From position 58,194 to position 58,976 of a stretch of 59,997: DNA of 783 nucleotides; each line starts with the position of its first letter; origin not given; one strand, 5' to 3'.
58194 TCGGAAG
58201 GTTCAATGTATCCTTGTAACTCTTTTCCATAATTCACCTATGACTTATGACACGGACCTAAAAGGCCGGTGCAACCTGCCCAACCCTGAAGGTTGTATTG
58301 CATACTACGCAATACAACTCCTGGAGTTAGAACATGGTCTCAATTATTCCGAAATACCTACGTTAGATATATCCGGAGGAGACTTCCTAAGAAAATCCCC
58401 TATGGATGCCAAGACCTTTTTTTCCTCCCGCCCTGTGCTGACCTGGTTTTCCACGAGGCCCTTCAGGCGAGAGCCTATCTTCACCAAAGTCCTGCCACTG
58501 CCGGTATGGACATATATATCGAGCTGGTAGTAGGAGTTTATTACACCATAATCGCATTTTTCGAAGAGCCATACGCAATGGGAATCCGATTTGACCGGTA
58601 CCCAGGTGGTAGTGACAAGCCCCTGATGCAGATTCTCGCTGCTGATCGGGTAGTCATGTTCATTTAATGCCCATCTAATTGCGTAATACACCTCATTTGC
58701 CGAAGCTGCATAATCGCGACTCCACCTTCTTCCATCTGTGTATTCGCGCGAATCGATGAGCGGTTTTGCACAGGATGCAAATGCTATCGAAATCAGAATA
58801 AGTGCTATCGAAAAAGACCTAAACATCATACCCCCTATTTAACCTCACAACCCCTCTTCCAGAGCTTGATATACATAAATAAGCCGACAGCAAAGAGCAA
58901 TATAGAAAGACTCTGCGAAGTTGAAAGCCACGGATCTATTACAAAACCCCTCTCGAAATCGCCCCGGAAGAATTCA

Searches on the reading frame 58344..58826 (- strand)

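Call 95: search_protein_families(library=pfam, proteins=[window:58344-58826:-], max_evalue=0.01)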
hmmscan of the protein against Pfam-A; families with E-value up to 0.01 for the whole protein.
window:58344-58826:- (160 aa): 1 family
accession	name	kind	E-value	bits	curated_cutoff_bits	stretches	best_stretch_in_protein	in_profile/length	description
PF06804.17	Lipoprotein_18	-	0.0026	17.2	25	1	43-118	82-156/323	NlpB/DapX lipoprotein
